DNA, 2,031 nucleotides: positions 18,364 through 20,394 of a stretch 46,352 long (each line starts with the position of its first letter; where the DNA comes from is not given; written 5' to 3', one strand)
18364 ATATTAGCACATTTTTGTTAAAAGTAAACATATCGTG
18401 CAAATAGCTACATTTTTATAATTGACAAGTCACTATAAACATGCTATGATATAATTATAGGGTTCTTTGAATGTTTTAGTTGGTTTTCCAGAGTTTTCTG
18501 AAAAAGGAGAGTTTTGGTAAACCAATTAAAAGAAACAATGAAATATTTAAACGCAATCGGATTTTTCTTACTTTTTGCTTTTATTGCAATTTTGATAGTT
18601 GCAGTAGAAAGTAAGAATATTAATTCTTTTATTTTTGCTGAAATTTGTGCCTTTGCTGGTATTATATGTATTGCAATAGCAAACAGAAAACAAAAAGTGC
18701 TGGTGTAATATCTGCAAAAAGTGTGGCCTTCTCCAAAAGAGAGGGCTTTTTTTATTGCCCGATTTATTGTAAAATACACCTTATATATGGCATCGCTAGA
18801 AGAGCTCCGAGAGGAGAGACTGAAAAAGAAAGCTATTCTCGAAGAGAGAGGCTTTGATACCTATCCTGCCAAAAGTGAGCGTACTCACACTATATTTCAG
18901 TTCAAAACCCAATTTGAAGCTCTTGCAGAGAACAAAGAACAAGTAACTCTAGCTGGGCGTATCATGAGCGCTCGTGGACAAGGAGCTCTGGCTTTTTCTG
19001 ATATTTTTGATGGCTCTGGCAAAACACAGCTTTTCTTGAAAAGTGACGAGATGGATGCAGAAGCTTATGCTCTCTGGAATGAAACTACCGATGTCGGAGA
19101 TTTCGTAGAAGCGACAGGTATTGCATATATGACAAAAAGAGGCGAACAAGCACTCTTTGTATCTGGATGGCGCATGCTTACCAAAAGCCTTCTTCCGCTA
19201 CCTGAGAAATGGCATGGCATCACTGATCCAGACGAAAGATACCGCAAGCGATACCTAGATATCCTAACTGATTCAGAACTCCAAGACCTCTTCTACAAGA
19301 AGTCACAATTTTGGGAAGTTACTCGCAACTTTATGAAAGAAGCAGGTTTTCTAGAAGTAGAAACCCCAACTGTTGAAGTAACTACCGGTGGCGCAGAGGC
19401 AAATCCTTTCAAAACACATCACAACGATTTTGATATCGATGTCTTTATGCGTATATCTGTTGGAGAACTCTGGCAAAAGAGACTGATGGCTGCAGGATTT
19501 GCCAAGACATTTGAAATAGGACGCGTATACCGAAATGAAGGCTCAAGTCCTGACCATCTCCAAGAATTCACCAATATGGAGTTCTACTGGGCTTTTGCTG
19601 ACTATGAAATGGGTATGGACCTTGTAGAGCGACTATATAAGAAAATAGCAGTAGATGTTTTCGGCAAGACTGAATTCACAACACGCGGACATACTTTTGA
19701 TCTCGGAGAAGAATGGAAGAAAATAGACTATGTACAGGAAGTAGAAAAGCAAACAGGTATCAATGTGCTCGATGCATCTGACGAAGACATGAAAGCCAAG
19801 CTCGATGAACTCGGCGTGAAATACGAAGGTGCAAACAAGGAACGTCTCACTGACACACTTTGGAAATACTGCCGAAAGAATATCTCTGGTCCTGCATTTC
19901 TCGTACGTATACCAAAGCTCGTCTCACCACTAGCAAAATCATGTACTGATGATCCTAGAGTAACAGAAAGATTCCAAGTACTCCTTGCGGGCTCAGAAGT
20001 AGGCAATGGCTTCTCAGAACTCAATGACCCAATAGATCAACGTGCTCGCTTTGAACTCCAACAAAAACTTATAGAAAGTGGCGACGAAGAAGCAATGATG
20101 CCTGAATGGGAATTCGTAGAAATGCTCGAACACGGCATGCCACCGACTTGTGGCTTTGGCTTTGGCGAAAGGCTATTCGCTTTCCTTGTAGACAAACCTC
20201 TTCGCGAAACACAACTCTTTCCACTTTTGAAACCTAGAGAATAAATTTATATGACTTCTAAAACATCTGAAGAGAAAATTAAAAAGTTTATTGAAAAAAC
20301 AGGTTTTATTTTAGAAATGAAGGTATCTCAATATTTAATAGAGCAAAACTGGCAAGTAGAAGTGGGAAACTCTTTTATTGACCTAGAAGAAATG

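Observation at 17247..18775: Two near-identical promoter-leader-terminator cassettes carry unrelated small two-TM ORFs and bracket a GNAT gene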

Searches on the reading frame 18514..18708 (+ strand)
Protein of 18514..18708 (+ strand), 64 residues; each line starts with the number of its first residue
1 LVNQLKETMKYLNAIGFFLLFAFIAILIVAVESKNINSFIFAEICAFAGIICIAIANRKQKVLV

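Call 12: search_protein_families(library=pfam, proteins=[window:18514-18708:+], max_evalue=1)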
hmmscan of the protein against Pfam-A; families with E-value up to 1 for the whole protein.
window:18514-18708:+ (64 aa): 3 families
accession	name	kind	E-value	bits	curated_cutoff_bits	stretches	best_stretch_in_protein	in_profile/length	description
PF09878.14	DUF2105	-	0.017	15.3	32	1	10-55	4-49/200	Predicted membrane protein (DUF2105)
PF02723.19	CoV_E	-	0.36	11.5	32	0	36-56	12-32/75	Coronavirus small envelope protein E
PF20990.2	DUF2207_C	-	0.55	10.3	33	1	6-55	132-181/247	Predicted membrane protein (DUF2207) C-terminal domain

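Call 19: find_homologous_proteins(query=window:18514-18705:+, max_evalue=10)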
Query seq(64 aa) (64 aa): 1 proteins with E <= 10 among 1 candidates.
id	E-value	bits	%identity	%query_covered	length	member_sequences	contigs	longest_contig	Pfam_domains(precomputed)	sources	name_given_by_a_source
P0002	2.4e-22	95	91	86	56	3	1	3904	-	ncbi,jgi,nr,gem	ncbi:MAG TPA: hypothetical protein PLQ20_03160 [Candidatus Paceibacterota bacterium]|nr:hypothetical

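Call 22: find_encoding_contigs(protein=P0002, flank=5000, max_places=10)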
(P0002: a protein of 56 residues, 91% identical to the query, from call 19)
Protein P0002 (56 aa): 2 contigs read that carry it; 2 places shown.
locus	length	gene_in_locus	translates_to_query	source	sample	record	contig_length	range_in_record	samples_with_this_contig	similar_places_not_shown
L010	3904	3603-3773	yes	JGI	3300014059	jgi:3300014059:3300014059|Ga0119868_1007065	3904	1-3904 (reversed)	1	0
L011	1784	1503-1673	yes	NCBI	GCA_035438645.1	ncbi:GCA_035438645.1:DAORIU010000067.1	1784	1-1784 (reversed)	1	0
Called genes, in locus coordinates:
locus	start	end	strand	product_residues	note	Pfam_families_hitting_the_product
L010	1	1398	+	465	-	?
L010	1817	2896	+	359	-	PF00226:DnaJ, PF01556:DnaJ_C, PF00684:DnaJ_CXXCXGXG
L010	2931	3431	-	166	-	-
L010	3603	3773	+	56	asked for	-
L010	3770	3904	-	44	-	?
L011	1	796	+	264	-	PF01556:DnaJ_C, PF00684:DnaJ_CXXCXGXG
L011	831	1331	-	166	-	-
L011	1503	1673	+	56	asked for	-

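Call 59: search_protein_families(library=phrogs, proteins=[window:18538-18705:+], max_evalue=1)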
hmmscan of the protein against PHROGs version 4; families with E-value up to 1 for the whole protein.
seq(56 aa): 0 families

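Call 68: search_protein_families(library=ncbifam, proteins=[window:18538-18708:+], max_evalue=1)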
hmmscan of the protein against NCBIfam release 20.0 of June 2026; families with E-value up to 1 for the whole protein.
window:18538-18708:+ (56 aa): 2 families
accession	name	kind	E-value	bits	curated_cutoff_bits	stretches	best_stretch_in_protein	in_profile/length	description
NF002763.0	PRK02833.1-1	equivalog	0.15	11.8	138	1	7-32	62-87/143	phosphate-starvation-inducible protein PsiE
NF045529.2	Heimdall-CTERM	domain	0.48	11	24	0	6-22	2-18/26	Heimdall-CTERM domain-containing surface protein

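Call 69: search_protein_families(library=padloc, proteins=[window:18538-18708:+], max_evalue=1)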
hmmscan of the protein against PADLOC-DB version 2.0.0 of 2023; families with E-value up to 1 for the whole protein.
window:18538-18708:+ (56 aa): 0 families

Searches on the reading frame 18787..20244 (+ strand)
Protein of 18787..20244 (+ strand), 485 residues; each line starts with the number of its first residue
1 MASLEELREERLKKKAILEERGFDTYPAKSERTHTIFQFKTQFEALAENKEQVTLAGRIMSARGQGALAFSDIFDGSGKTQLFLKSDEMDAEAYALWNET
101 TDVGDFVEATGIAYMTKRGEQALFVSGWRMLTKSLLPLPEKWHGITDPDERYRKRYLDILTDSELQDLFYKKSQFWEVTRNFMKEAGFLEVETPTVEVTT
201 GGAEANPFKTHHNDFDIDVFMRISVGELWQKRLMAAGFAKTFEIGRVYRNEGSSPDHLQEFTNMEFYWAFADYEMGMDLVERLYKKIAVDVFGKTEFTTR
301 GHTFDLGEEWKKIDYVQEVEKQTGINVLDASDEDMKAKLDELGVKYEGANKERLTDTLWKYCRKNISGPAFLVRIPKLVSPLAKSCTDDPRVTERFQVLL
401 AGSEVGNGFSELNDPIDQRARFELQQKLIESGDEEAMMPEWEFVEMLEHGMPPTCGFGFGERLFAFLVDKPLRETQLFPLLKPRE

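Call 12: search_protein_families(library=pfam, proteins=[window:18787-20244:+], max_evalue=1)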
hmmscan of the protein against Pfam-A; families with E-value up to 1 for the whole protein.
window:18787-20244:+ (485 aa): 5 families
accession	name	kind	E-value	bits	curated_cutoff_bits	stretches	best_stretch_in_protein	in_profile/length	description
PF00152.25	tRNA-synt_2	-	9.4e-65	219.1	25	1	148-480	2-306/308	tRNA synthetases class II (D, K and N)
PF01336.31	tRNA_anti-codon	-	3.4e-09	37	27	1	53-130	1-74/75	OB-fold nucleic acid binding domain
PF01409.25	tRNA-synt_2d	-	9.9e-05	22.4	19.8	1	236-302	100-165/246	tRNA synthetases class II core domain (F)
PF09124.16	Endonuc-dimeris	-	0.013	16.1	22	1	333-365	19-52/54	T4 recombination endonuclease VII, dimerisation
PF15838.10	LLCFC1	-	0.029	14.7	27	0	218-235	23-40/72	LLLL and CFNLAS motif-containing protein 1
